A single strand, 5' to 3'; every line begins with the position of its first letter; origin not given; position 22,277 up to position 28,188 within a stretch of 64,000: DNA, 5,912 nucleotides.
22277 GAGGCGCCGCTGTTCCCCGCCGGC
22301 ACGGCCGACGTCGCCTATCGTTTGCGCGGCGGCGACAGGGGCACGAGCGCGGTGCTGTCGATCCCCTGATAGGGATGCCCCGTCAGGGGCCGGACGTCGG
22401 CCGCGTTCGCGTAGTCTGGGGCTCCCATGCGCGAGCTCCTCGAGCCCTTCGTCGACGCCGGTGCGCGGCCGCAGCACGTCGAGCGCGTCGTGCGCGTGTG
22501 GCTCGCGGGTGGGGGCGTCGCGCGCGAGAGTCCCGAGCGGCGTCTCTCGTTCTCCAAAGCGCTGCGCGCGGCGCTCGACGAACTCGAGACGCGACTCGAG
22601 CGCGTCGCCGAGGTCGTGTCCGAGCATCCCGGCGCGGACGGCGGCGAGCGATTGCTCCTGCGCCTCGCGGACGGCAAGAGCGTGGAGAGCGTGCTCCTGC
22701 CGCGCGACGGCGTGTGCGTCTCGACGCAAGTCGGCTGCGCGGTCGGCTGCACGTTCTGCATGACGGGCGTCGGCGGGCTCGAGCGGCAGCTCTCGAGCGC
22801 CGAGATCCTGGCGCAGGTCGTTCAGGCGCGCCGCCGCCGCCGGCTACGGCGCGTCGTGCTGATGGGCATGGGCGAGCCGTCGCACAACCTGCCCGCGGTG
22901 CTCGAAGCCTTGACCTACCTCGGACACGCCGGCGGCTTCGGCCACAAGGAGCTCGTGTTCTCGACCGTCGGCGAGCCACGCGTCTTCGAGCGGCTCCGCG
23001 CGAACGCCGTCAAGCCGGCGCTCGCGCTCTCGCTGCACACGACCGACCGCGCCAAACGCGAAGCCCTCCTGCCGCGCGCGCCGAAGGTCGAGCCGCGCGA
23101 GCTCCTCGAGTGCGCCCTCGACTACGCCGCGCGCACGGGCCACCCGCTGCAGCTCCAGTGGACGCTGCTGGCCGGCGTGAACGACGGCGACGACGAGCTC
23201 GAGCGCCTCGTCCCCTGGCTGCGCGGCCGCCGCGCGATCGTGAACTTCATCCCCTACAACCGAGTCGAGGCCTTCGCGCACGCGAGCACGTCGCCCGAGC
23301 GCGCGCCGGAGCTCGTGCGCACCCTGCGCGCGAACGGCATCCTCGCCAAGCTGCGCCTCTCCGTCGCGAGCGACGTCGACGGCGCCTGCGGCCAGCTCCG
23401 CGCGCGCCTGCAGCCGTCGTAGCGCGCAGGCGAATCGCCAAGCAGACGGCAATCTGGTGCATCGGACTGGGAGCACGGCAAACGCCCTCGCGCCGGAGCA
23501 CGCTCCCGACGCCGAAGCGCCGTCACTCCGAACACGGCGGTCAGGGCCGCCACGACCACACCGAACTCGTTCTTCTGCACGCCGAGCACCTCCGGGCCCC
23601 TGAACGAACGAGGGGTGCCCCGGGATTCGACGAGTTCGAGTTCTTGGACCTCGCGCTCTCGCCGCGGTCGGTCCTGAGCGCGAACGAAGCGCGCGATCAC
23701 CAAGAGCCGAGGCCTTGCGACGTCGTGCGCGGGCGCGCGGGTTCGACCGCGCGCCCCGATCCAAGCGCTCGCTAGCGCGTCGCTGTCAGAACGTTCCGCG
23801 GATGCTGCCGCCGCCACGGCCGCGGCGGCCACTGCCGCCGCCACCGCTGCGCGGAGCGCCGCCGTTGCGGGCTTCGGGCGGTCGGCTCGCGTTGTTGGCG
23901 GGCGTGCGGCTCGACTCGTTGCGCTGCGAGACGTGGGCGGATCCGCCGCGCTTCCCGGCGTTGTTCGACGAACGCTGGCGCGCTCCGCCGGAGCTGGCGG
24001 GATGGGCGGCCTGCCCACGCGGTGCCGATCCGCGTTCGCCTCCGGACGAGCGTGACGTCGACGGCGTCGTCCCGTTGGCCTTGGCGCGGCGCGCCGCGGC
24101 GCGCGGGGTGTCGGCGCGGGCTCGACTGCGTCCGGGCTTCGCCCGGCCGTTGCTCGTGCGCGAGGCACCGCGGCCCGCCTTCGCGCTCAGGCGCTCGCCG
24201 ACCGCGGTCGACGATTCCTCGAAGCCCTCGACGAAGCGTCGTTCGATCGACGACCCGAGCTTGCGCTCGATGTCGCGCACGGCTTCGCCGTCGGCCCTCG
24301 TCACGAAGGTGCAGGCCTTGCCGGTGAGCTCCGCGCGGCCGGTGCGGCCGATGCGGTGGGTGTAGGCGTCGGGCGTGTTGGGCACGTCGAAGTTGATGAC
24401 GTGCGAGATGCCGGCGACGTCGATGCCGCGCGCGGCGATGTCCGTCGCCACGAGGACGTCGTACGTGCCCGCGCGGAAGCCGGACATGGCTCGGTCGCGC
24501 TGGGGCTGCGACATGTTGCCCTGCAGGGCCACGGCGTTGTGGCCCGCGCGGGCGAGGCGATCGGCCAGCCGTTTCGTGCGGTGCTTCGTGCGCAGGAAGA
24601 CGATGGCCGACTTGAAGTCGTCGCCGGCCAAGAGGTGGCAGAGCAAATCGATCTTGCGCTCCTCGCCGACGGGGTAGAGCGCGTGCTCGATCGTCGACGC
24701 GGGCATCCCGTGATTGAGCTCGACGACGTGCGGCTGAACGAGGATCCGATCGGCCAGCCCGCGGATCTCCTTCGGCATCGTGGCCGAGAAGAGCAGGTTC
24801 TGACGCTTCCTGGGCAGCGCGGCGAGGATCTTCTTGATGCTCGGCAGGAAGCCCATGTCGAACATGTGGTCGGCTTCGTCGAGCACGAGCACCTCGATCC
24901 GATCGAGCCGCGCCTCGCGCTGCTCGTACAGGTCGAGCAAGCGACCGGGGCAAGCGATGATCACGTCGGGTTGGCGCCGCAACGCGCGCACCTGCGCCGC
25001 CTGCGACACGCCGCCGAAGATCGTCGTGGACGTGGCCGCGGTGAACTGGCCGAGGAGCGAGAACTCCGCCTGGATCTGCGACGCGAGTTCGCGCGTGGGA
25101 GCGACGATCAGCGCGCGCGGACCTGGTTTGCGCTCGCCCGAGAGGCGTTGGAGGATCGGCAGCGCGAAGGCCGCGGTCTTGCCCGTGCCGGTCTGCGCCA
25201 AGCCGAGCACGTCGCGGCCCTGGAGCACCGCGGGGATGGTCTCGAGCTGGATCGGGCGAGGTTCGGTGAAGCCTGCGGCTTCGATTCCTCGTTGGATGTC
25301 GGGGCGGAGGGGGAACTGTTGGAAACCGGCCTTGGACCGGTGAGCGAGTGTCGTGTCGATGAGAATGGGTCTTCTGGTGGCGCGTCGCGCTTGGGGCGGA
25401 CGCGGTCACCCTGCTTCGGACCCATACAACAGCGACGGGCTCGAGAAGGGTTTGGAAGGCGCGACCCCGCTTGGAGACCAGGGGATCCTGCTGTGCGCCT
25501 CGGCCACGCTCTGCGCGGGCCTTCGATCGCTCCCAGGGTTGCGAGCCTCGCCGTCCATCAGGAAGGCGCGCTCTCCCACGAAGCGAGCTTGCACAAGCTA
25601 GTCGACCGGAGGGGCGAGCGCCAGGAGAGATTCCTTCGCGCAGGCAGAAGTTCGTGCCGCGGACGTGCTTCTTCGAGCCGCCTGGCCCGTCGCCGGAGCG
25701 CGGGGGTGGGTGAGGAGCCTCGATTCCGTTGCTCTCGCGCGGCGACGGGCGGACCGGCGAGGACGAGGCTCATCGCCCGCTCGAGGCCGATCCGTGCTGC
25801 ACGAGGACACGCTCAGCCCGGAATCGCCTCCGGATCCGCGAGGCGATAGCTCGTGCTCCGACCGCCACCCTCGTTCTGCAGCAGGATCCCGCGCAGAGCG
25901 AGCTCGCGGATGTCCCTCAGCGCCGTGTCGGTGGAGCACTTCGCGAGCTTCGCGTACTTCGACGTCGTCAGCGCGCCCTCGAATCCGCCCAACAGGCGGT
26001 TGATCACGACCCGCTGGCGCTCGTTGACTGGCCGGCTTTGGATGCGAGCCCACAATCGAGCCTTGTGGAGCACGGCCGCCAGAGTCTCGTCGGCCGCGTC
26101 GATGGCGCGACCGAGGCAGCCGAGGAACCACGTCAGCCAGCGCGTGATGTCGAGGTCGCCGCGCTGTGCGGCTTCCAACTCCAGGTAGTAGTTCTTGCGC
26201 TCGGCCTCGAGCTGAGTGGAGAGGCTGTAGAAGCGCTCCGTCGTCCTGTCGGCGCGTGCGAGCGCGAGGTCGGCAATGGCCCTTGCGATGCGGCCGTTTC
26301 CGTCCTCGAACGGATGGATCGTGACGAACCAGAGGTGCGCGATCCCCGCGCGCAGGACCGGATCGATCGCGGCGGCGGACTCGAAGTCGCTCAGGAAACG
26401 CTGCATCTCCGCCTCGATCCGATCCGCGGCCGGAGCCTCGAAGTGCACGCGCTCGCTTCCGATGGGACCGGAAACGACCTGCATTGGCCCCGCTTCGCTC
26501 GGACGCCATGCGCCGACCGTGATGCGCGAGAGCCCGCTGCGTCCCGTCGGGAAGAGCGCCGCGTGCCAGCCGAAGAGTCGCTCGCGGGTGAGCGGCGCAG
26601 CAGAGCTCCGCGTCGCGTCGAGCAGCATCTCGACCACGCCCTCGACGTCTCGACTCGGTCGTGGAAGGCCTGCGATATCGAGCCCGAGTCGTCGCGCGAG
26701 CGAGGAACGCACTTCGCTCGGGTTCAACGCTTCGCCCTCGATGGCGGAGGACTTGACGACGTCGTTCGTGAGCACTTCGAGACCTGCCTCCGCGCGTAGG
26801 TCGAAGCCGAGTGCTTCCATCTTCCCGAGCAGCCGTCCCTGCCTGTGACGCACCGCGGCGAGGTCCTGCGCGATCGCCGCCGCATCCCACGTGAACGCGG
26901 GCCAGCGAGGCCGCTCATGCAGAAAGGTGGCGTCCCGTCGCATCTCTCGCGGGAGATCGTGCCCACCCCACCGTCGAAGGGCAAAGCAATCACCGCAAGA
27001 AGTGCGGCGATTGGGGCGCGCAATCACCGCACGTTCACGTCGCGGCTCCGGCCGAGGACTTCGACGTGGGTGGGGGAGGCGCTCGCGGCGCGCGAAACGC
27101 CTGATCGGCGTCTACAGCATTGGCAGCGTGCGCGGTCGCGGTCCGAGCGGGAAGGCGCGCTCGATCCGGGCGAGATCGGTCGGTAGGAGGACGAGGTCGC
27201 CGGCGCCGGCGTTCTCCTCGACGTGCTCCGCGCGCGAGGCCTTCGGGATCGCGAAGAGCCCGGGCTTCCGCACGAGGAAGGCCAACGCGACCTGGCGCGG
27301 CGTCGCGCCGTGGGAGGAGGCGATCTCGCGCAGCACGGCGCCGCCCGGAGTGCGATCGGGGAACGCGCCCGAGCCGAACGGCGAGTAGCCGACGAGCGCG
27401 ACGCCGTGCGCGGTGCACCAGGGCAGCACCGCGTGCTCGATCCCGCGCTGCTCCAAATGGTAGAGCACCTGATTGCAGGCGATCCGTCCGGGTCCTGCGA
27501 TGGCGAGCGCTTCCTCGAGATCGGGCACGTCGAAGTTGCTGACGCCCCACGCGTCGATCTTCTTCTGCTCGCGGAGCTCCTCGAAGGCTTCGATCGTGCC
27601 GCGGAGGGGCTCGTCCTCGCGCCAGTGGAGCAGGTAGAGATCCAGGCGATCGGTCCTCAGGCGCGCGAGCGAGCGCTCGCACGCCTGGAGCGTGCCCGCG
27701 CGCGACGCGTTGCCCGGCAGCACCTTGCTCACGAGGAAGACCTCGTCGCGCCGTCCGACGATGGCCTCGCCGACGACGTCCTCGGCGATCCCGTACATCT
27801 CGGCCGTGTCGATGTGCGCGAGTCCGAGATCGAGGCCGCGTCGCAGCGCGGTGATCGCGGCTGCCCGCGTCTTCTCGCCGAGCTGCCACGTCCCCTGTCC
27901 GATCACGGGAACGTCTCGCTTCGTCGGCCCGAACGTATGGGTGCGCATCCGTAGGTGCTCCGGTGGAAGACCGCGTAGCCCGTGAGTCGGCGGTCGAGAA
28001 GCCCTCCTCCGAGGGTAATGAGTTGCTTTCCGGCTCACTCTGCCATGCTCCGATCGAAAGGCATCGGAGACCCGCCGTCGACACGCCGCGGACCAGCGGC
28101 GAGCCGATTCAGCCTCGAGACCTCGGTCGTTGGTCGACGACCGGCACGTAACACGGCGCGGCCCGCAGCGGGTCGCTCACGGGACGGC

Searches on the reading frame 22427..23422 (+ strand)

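Call 80: search_protein_families(library=pfam, proteins=[window:22427-23422:+], max_evalue=0.00001)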
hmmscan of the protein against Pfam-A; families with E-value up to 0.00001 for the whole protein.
window:22427-23422:+ (331 aa): 1 family
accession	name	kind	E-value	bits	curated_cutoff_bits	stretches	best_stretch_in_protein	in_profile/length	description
PF04055.27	Radical_SAM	-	7.6e-14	52.6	29.5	1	99-260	2-164/166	Radical SAM superfamily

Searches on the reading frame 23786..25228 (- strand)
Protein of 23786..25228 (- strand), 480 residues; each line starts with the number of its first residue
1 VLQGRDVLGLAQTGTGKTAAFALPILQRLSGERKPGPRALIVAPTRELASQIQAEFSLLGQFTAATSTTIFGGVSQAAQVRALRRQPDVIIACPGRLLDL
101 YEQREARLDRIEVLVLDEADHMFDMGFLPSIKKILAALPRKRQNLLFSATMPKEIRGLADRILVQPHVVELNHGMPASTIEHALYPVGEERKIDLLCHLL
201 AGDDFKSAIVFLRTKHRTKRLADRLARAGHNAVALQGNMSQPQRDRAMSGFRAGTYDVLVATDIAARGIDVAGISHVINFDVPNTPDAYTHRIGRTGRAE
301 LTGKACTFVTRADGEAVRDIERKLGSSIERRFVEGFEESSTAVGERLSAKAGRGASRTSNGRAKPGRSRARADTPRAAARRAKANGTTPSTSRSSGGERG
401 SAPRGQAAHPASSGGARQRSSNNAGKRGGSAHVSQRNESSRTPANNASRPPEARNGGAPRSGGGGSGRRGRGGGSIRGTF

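Call 80: search_protein_families(library=pfam, proteins=[window:23786-25228:-], max_evalue=0.00001)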
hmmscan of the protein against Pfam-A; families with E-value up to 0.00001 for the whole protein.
window:23786-25228:- (480 aa): 3 families
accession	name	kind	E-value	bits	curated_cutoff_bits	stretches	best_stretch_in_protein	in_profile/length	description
PF00270.35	DEAD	-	1.5e-45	155.4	26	1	2-155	12-164/167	DEAD/DEAH box helicase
PF00271.37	Helicase_C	-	2.1e-32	112.1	23.5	1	192-299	2-109/110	Helicase conserved C-terminal domain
PF04851.21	ResIII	-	3.4e-10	40.5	22.5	1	11-152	30-163/164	Type III restriction enzyme, res subunit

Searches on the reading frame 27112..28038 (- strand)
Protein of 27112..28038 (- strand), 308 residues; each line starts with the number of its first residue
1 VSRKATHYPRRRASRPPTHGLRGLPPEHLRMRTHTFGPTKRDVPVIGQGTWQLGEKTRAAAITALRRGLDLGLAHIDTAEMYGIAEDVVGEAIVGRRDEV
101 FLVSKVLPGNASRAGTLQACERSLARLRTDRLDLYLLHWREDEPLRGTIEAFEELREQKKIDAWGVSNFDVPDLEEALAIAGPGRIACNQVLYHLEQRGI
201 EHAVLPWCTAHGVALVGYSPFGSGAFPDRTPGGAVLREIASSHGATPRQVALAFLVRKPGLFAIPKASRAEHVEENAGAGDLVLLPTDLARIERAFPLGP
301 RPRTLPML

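Call 80: search_protein_families(library=pfam, proteins=[window:27112-28038:-], max_evalue=0.00001)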
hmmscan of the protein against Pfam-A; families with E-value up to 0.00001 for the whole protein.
window:27112-28038:- (308 aa): 1 family
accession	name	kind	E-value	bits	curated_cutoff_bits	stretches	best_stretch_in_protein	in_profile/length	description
PF00248.27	Aldo_ket_red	-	3.4e-52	177.8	24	1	46-294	2-288/291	Aldo/keto reductase family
